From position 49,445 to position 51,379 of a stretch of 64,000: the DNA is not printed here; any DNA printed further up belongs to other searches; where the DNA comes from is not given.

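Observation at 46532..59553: PucR-regulated cluster: class-III aminotransferase, peptide-type ABC importer, two amidohydrolases, a PNPOx flavoprotein and an Fe-ADH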

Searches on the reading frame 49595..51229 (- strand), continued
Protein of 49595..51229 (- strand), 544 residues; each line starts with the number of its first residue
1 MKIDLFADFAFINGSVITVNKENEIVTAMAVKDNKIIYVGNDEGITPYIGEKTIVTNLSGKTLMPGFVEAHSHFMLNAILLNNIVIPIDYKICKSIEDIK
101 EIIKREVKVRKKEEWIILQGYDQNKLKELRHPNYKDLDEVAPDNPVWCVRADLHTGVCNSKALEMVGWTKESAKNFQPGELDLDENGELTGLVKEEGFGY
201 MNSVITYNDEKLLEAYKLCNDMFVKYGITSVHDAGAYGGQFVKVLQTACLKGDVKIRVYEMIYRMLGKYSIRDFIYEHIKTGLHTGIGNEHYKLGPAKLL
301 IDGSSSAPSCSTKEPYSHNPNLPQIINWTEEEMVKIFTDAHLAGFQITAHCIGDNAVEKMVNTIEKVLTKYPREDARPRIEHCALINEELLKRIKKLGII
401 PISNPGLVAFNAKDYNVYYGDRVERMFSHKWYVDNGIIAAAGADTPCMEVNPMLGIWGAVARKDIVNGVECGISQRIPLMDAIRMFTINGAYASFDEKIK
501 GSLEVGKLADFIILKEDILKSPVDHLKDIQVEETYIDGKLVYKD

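Call 54: find_homologous_proteins(query=L069:10001-11632:+, max_evalue=1e-30)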
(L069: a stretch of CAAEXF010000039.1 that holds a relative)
Query L069:10001-11632:+ (543 aa): 2895 proteins with E <= 1e-30 among 8000 candidates; the best 120 are listed.
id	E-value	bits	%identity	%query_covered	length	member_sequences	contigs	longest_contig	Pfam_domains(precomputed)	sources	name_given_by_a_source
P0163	0.0e+0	1221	97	100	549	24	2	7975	PF07969.18,PF01979.27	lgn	-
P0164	0.0e+0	1098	85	100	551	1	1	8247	PF07969.18,PF01979.27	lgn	-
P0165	0.0e+0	1032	80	100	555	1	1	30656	PF07969.18,PF01979.27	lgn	-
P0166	0.0e+0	1024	79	100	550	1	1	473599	PF07969.18,PF01979.27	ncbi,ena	-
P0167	0.0e+0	1017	78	100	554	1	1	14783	PF07969.18,PF01979.27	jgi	jgi:predicted amidohydrolase YtcJ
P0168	0.0e+0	1013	78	100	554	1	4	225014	PF07969.18,PF01979.27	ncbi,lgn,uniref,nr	ncbi:amidohydrolase [Sinanaerobacter chloroacetimidivorans]|uniref:Amidohydrolase n=1 Tax=Sinanaerob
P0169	0.0e+0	1011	78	100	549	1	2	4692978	PF07969.18,PF01979.27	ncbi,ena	-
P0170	1.3e-294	996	76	100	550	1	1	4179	PF07969.18,PF01979.27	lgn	-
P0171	1.5e-294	996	77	100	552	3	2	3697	PF07969.18,PF01979.27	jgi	jgi:predicted amidohydrolase YtcJ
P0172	1.7e-292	989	76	99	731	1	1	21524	PF01558.26,PF07969.18,PF01979.27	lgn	-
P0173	3.3e-285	965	74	100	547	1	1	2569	PF07969.18,PF01979.27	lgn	-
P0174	7.7e-281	950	73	100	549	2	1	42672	PF07969.18,PF01979.27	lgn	-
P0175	2.1e-280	949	73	99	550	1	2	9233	PF07969.18,PF01979.27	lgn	-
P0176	6.0e-280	948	73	100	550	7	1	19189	PF07969.18,PF01979.27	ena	-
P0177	3.8e-279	945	71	99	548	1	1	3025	PF07969.18,PF01979.27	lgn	-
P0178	2.5e-273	926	72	100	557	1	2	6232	PF07969.18,PF01979.27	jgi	jgi:predicted amidohydrolase YtcJ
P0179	9.2e-269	911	71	99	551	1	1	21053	PF07969.18,PF01979.27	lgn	-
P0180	6.5e-268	908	70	100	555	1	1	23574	PF07969.18,PF01979.27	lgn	-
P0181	1.5e-266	903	69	100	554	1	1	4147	PF07969.18,PF01979.27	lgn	-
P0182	5.5e-265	898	70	99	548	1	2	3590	PF07969.18,PF01979.27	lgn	-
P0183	1.6e-263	893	69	99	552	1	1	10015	PF07969.18,PF01979.27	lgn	-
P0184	1.6e-263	893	69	100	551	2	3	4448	PF07969.18,PF01979.27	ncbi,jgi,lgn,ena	jgi:predicted amidohydrolase YtcJ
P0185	2.5e-263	893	70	100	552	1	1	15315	PF07969.18,PF01979.27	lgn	-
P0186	5.7e-263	891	70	99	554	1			PF07969.18,PF01979.27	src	-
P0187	8.7e-263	891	70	100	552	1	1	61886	PF07969.18,PF01979.27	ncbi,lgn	-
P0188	2.6e-262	889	69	99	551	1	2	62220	PF07969.18,PF01979.27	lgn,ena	-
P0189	1.1e-260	884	69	100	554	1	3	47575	PF07969.18,PF01979.27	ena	-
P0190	1.7e-260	883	69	100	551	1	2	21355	PF07969.18,PF01979.27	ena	-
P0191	2.5e-260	883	70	100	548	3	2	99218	PF07969.18,PF01979.27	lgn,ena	-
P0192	2.5e-260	883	68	100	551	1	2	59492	PF07969.18,PF01979.27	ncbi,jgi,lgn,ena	jgi:hypothetical protein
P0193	2.6e-260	883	68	100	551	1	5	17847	PF07969.18,PF01979.27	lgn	-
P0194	9.1e-260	881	68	99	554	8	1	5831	PF07969.18,PF01979.27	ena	-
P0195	2.0e-259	880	69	100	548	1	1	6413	PF07969.18,PF01979.27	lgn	-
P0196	2.0e-259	880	69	100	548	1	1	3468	PF07969.18,PF01979.27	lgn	-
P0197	2.6e-259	879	68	100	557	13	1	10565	PF07969.18,PF01979.27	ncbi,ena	-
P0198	5.5e-259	878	69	100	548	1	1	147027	PF07969.18,PF01979.27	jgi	-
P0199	9.0e-259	878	68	100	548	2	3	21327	PF07969.18,PF01979.27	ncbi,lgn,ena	-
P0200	3.4e-258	876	68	100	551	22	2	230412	PF07969.18,PF01979.27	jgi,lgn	-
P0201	5.0e-258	875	69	100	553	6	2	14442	PF07969.18,PF01979.27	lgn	-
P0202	1.4e-257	874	69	100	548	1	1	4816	PF07969.18,PF01979.27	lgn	-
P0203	1.5e-257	874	69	99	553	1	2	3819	PF07969.18,PF01979.27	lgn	-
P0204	1.7e-257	873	67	100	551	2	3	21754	PF07969.18,PF01979.27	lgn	-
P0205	1.4e-256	870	68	100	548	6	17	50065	PF07969.18,PF01979.27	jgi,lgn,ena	jgi:predicted amidohydrolase YtcJ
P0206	2.9e-253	859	67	99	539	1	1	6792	PF07969.18,PF01979.27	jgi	jgi:predicted amidohydrolase YtcJ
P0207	1.3e-252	857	67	100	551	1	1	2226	PF07969.18,PF01979.27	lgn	-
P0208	9.1e-250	848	65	100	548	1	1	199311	PF07969.18,PF01979.27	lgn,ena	-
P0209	4.0e-248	842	66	100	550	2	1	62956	PF07969.18,PF01979.27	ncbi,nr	ncbi:MAG: amidohydrolase [Spirochaetaceae bacterium]|nr:amidohydrolase [Spirochaetaceae bacterium]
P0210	7.3e-248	842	67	100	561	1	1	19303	PF07969.18,PF01979.27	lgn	-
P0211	1.1e-247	841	64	100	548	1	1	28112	PF07969.18,PF01979.27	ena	-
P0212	1.8e-247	840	65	100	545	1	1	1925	PF07969.18,PF01979.27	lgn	-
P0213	3.5e-247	839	64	100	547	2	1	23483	PF07969.18,PF01979.27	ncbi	-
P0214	4.3e-247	839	65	100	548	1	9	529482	PF07969.18,PF01979.27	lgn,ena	-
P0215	8.1e-246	835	65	99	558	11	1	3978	PF07969.18,PF01979.27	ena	-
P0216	1.1e-245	834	65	100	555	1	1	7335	PF07969.18,PF01979.27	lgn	-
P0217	1.4e-245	834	67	100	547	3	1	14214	PF07969.18,PF01979.27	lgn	-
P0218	1.5e-245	834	65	100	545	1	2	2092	PF07969.18,PF01979.27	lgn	-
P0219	2.2e-245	833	65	100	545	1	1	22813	PF07969.18,PF01979.27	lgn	-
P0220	2.2e-245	833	64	100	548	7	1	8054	PF07969.18,PF01979.27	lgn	-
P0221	3.2e-245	833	66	99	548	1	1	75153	PF07969.18,PF01979.27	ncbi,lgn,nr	ncbi:amidohydrolase [Clostridia bacterium]|nr:amidohydrolase [Clostridia bacterium]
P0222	3.5e-245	833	64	100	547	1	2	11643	PF07969.18,PF01979.27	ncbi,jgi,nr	ncbi:MAG: nfdA 1 [Clostridia bacterium]|jgi:predicted amidohydrolase YtcJ|nr:nfdA 1 [Clostridia bact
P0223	1.8e-244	830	65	100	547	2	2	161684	PF07969.18,PF01979.27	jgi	jgi:predicted amidohydrolase YtcJ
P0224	1.9e-244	830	65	100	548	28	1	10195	PF07969.18,PF01979.27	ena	-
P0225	7.1e-244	828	71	88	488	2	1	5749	PF07969.18,PF01979.27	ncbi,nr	ncbi:MAG: amidohydrolase, partial [Eubacteriales bacterium]|nr:amidohydrolase [Eubacteriales bacteri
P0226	8.5e-244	828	64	100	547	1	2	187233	PF07969.18,PF01979.27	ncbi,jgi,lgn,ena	-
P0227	1.1e-243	828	65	99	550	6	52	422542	PF07969.18,PF01979.27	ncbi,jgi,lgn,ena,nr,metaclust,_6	ncbi:MAG: amidohydrolase [Anaerovoracaceae bacterium]|nr:amidohydrolase [Clostridiales bacterium]|me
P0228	1.7e-243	827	64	100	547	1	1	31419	PF07969.18,PF01979.27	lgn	-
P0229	6.8e-243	825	65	99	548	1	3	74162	PF07969.18,PF01979.27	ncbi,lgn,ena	-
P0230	2.3e-242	824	66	99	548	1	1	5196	PF07969.18,PF01979.27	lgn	-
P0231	4.4e-242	823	64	100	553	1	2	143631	PF07969.18,PF01979.27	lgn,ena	-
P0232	1.7e-241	821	63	100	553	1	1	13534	PF07969.18,PF01979.27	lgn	-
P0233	1.8e-241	821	64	100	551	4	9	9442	PF07969.18,PF01979.27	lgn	-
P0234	2.9e-241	820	64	100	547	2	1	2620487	PF07969.18,PF01979.27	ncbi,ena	-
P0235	3.3e-241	820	65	99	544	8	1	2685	PF07969.18,PF01979.27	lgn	-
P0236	4.0e-241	819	65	100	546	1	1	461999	PF07969.18,PF01979.27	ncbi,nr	ncbi:MAG: amidohydrolase [Spirochaetales bacterium]|nr:amidohydrolase [Spirochaetales bacterium]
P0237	9.1e-241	818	64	100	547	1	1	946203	PF07969.18,PF01979.27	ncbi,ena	-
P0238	5.5e-240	816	65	99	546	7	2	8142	PF07969.18,PF01979.27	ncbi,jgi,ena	-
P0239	5.8e-240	816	64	100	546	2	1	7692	PF07969.18,PF01979.27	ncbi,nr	ncbi:MAG: amidohydrolase, partial [Bacillota bacterium]|nr:amidohydrolase [Bacillota bacterium]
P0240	6.8e-240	815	64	100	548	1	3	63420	PF07969.18,PF01979.27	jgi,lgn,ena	-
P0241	3.3e-239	813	64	100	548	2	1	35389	PF07969.18,PF01979.27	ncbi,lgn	-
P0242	4.1e-239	813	64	99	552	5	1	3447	PF07969.18,PF01979.27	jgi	-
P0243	9.0e-239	812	64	99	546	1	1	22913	PF07969.18,PF01979.27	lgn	-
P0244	2.1e-238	810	63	99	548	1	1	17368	PF07969.18,PF01979.27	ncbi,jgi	-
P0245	2.4e-238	810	62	100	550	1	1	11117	PF07969.18,PF01979.27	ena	-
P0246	5.8e-237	806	64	100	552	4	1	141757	PF07969.18,PF01979.27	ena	-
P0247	8.3e-237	805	63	100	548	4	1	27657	PF07969.18,PF01979.27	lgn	-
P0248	4.6e-236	803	63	100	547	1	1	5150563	PF07969.18,PF01979.27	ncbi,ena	-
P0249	6.0e-236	802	63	100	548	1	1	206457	PF07969.18,PF01979.27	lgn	-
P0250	6.5e-236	802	63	100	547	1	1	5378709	PF07969.18,PF01979.27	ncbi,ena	-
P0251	8.4e-236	802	63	100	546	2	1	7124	PF07969.18,PF01979.27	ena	-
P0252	9.2e-236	802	63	100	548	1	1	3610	PF07969.18,PF01979.27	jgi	-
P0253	9.6e-236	802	63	100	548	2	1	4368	PF07969.18,PF01979.27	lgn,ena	-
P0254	2.1e-235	801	62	100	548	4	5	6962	PF07969.18,PF01979.27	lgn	-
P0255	2.4e-235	800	65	100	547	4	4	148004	PF07969.18,PF01979.27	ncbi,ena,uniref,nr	ncbi:amidohydrolase [Clostridium sp. MT-14]|uniref:Amidohydrolase n=1 Tax=Clostridium aromativorans 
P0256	3.1e-235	800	62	100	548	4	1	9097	PF07969.18,PF01979.27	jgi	-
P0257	3.3e-235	800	62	100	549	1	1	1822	PF07969.18,PF01979.27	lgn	-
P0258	3.4e-235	800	64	100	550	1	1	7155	PF07969.18,PF01979.27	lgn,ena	-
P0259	6.1e-235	799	64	100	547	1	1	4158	PF07969.18,PF01979.27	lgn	-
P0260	7.2e-235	799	63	100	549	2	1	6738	PF07969.18,PF01979.27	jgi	jgi:predicted amidohydrolase YtcJ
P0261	8.7e-235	798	63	99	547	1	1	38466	PF07969.18,PF01979.27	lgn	-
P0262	9.0e-235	798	62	99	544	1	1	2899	PF07969.18,PF01979.27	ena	-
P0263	1.2e-234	798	63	99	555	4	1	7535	PF07969.18,PF01979.27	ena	-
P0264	1.7e-234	798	63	100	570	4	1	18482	PF07969.18,PF01979.27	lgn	-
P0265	2.1e-234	797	62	100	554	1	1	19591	PF07969.18,PF01979.27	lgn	-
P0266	2.6e-234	797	62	99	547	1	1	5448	PF07969.18,PF01979.27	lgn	-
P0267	5.7e-234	796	63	100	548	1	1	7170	PF07969.18,PF01979.27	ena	-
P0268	6.8e-234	796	63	99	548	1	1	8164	PF07969.18,PF01979.27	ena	-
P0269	7.0e-234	796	64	100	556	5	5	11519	PF07969.18,PF01979.27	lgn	-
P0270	7.1e-234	795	62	100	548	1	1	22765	PF07969.18,PF01979.27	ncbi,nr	ncbi:MAG: amidohydrolase [Spirochaetales bacterium]|nr:amidohydrolase [Spirochaetales bacterium]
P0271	9.9e-234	795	62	100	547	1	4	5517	PF07969.18,PF01979.27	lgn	-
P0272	1.2e-233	795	64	100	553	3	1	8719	PF07969.18,PF01979.27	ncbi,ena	-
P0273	1.2e-233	795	63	100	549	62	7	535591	PF07969.18,PF01979.27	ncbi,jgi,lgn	-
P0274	1.8e-233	794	62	100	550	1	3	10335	PF07969.18,PF01979.27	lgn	-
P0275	2.1e-233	794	63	100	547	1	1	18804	PF07969.18,PF01979.27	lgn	-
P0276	4.6e-233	793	63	100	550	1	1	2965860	PF07969.18,PF01979.27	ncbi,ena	-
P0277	3.1e-232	790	62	99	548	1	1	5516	PF07969.18,PF01979.27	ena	-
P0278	4.4e-232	790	62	100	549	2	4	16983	PF07969.18,PF01979.27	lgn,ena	-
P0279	9.8e-232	788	62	100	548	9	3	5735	PF07969.18,PF01979.27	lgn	-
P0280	1.2e-231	788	62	99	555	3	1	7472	PF07969.18,PF01979.27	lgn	-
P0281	1.2e-231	788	62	100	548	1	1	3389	PF07969.18,PF01979.27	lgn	-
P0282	1.3e-231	788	61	100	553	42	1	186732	PF07969.18,PF01979.27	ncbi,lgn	-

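Call 55: search_protein_families(library=ncbifam, proteins=[L002:3424-4659:+, L062:11814-13298:+, L062:4193-5143:-, L062:5189-6703:-, L062:6746-8098:-, L062:13318-14541:+, L041:8445-9941:+, L069:8503-9960:+, L002:908-2077:+], max_evalue=1e-20)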
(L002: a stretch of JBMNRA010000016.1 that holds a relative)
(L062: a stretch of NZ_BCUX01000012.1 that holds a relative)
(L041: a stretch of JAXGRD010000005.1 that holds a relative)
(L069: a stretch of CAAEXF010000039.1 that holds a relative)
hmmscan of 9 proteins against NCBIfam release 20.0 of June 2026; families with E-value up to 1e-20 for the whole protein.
L002:3424-4659:+ (411 aa): 2 families
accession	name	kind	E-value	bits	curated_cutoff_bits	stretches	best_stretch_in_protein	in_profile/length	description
TIGR03407.1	urea_ABC_UrtA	exception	1.5e-102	343.2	492.75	1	53-408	1-359/361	urea ABC transporter substrate-binding protein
TIGR03669.1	urea_ABC_arch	equivalog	1.3e-72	244.9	494.8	1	53-401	1-349/375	urea ABC transporter substrate-binding protein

L062:11814-13298:+ (494 aa): 3 families
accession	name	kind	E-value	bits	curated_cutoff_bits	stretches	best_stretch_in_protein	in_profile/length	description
NF046076.1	monocarbox_MctP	equivalog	3.4e-61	207.4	625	1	6-476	5-479/481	monocarboxylate uptake permease MctP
TIGR02119.1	panF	equivalog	9.5e-25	87.5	328.05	1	5-462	8-460/471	sodium/pantothenate symporter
TIGR00813.1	sss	superfamily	2.2e-22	79.7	184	1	33-428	1-411/411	sodium/solute symporter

L062:4193-5143:- (316 aa): 0 families

L062:5189-6703:- (504 aa): 38 families (the best 25 are shown)
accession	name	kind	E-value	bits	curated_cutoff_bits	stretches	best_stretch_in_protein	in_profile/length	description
TIGR01722.1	MMSDH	subfamily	3e-177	590.1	448.5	1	11-487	2-477/477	CoA-acylating methylmalonate-semialdehyde dehydrogenase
NF052305.1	DioxValDhHalo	equivalog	1.5e-89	301.1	750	1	10-486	5-482/483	2,5-dioxovalerate dehydrogenase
NF042993.1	AlphKGSA_gudD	equivalog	6.5e-87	292.3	770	1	9-483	3-478/481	alpha-ketoglutaric semialdehyde dehydrogenase GucD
TIGR01780.1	SSADH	subfamily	1.2e-84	284.8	646.35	1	29-465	1-434/448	succinate-semialdehyde dehydrogenase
TIGR01804.1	BADH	equivalog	1.3e-83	281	668.6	1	13-464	1-452/467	betaine-aldehyde dehydrogenase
TIGR02299.1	HpaE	equivalog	1.6e-83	280.9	638.35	1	11-484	2-475/488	5-carboxymethyl-2-hydroxymuconate semialdehyde dehydrogenase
NF009725.0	PRK13252.1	equivalog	2.8e-83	280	593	1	5-483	2-477/488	betaine-aldehyde dehydrogenase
NF002852.0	PRK03137.1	subfamily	1.4e-82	278.1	648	1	11-487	38-514/514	L-glutamate gamma-semialdehyde dehydrogenase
NF010000.0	PRK13473.1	subfamily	4.2e-81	273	615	1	11-465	4-454/475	aminobutyraldehyde dehydrogenase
NF040648.1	lactal_redase_Meth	equivalog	1.4e-80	271.6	650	1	13-464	2-443/463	lactaldehyde dehydrogenase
NF006916.0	PRK09407.1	equivalog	2.8e-80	270.4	521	1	20-486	29-493/526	succinic semialdehyde dehydrogenase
NF006915.0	PRK09406.1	equivalog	9.9e-75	252.1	730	1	30-464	6-437/457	NADP-dependent succinic semialdehyde dehydrogenase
NF045735.1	PaDhStyDPseudo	equivalog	9.7e-74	248.8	850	1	12-483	5-479/483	phenylacetaldehyde dehydrogenase StyD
TIGR01237.1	D1pyr5carbox2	equivalog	2e-73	247.9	659.65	1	8-487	31-511/511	L-glutamate gamma-semialdehyde dehydrogenase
TIGR03250.1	PhnAcAld_DH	equivalog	4.6e-73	246.5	635.65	1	22-487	14-472/472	phosphonoacetaldehyde dehydrogenase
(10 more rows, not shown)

L062:6746-8098:- (450 aa): 68 families (the best 25 are shown)
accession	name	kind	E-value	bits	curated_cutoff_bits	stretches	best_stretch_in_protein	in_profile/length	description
NF005812.0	PRK07678.1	subfamily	2.9e-238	790.9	488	1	5-449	5-449/451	aminotransferase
NF005102.0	PRK06541.1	equivalog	1e-121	406.7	574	1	21-446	26-452/460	aspartate aminotransferase family protein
NF005683.0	PRK07481.1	subfamily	2.3e-116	389.4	575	1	11-449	7-449/453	hypothetical protein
NF005682.0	PRK07480.1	subfamily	6.6e-114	381.1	510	1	21-448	27-450/459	aminotransferase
NF005447.0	PRK07036.1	equivalog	7.5e-110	367.8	618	1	19-449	25-454/468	aminotransferase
NF004767.0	PRK06105.1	subfamily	5.3e-106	354.9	517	1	12-448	10-448/460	aminotransferase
NF005684.0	PRK07482.1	subfamily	1.6e-101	340.2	687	1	28-449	31-454/464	hypothetical protein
NF005375.0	PRK06917.1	equivalog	6.3e-100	335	535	1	22-449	7-438/448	aspartate aminotransferase family protein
TIGR00508.1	bioA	equivalog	7.3e-95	318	405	1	19-447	2-418/419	adenosylmethionine--8-amino-7-oxononanoate transaminase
NF052567.1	OmAmTferAptACaul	equivalog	3e-93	312.9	500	1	29-449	18-430/431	omega-aminotransferase AptA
NF005685.0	PRK07483.1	equivalog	2.3e-92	310.2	485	1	29-448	12-436/444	aspartate aminotransferase family protein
NF004426.0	PRK05769.1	equivalog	5.6e-91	305.5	552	1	8-449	18-439/441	acetyl ornithine aminotransferase family protein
NF004718.0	PRK06062.1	subfamily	1.4e-89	300.8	472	1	9-448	18-447/454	hypothetical protein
NF004625.0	PRK05965.1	subfamily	1e-86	291.5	729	1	9-446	5-444/460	hypothetical protein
NF005993.0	PRK08117.1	subfamily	1.1e-86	291.2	574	1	9-448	7-428/433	aspartate aminotransferase family protein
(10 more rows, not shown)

L062:13318-14541:+ (407 aa): 17 families
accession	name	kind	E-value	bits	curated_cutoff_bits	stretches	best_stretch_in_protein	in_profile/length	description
NF006771.0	PRK09290.1-5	subfamily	2.2e-153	510.7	399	1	1-402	1-410/413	allantoate amidohydrolase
TIGR01879.1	hydantase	subfamily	6.4e-123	410.6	204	1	8-399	2-399/401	hydantoinase/carbamoylase family amidase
NF006769.0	PRK09290.1-3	subfamily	4.7e-121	404.3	452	1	2-402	8-412/417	allantoate amidohydrolase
NF058540.1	Ncarbamyl_ErtE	equivalog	1.2e-101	340.3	520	1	3-401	7-414/418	N-carbamyl-l-glutamate amidohydrolase ErtE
NF006768.0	PRK09290.1-1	equivalog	7.2e-100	334.7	532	1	3-397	3-403/411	allantoate deiminase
NF006772.0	PRK09290.2-1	subfamily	6e-95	318.5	424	1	4-406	12-420/430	allantoate amidohydrolase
NF009527.0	PRK12891.1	subfamily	8e-94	315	461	1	6-400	11-419/426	Zn-dependent hydrolase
NF006775.0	PRK09290.2-5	equivalog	1.2e-90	304.2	479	1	22-401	27-413/419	allantoate amidohydrolase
TIGR03176.1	AllC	equivalog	4.7e-88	295.7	597.75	1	8-397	4-398/406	allantoate deiminase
NF009530.0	PRK12893.1-4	subfamily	3.4e-86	289.9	551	1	5-400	8-406/423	Zn-dependent hydrolase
NF009529.0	PRK12893.1-2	equivalog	2.1e-85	287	508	1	2-401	5-407/411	Zn-dependent hydrolase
NF006770.0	PRK09290.1-4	equivalog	6e-83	278.8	372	1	11-399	7-398/403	allantoate amidohydrolase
NF009528.0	PRK12893.1-1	subfamily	3.1e-79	266.8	570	1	8-400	17-413/420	Zn-dependent hydrolase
NF009531.0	PRK12893.1-5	equivalog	2e-74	250.6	486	1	4-404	7-414/421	Zn-dependent hydrolase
NF006773.0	PRK09290.2-2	equivalog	2.7e-71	240.6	584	1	6-400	15-415/419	allantoate amidohydrolase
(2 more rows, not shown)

L041:8445-9941:+ (498 aa): 4 families
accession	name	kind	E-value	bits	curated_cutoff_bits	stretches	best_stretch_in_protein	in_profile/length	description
TIGR00813.1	sss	superfamily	6.6e-47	160.5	184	1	36-431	1-411/411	sodium/solute symporter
TIGR02119.1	panF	equivalog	6e-43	147.5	328.05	1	5-474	3-469/471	sodium/pantothenate symporter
TIGR02121.1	Na_Pro_sym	equivalog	3e-36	125.2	515.5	1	8-486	4-482/488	sodium/proline symporter PutP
NF046076.1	monocarbox_MctP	equivalog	5.3e-26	91.3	625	1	9-473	3-480/481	monocarboxylate uptake permease MctP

L069:8503-9960:+ (485 aa): 4 families
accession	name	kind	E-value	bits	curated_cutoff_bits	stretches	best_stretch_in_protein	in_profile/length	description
TIGR00813.1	sss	superfamily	2.5e-43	148.7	184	1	32-427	1-411/411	sodium/solute symporter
NF007790.0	PRK10484.1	equivalog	1.1e-31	110.3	401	1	9-476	10-493/527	solute:sodium symporter family transporter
TIGR02119.1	panF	equivalog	3.2e-31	108.9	328.05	1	5-463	4-464/471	sodium/pantothenate symporter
TIGR02121.1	Na_Pro_sym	equivalog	8e-22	77.6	515.5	1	5-467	4-469/488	sodium/proline symporter PutP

L002:908-2077:+ (389 aa): 12 families
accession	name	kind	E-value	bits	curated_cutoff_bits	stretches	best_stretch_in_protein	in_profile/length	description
NF041833.1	Fe_ADH_ErcA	equivalog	5.8e-85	285.7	550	1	16-385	12-380/382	alcohol dehydrogenase-like regulatory protein ErcA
NF053866.1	CholDhdGbsBBac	equivalog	3.2e-81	272.9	550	1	34-386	38-390/392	choline dehydrogenase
TIGR02638.1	lactal_redase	equivalog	1.1e-78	264.7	523.15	1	10-383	5-379/379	lactaldehyde reductase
NF007911.0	PRK10624.1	equivalog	4.5e-71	239.8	537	1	15-387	11-382/382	lactaldehyde reductase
NF010378.0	PRK13805.1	equivalog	5.9e-71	239.5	951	1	11-387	461-864/872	bifunctional acetaldehyde-CoA/alcohol dehydrogenase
NF007363.0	PRK09860.1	equivalog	2.1e-70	237.8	581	1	9-373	6-373/383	L-threonine dehydrogenase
NF058672.1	4HyButDHCUPNE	equivalog_domain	3.7e-59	200.8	500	1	34-383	30-374/378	4-hydroxybutyrate dehydrogenase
NF050025.1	SulfAcetaldRedSarD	equivalog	1.2e-56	192.3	700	1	33-351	30-352/385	sulfoacetaldehyde reductase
NF011998.0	PRK15454.1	equivalog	1.7e-56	191.6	556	1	32-326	47-343/395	ethanolamine utilization ethanol dehydrogenase EutG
TIGR03405.1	Phn_Fe-ADH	equivalog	3.8e-50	170.7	423.7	1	17-357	9-343/355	iron-containing alcohol dehydrogenase PsrA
TIGR04266.1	NDMA_methanol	equivalog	9.3e-39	133.4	625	1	34-313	39-323/420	NDMA-dependent methanol dehydrogenase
NF011717.0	PRK15138.1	equivalog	3.7e-23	82.2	645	1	9-256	6-256/387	alcohol dehydrogenase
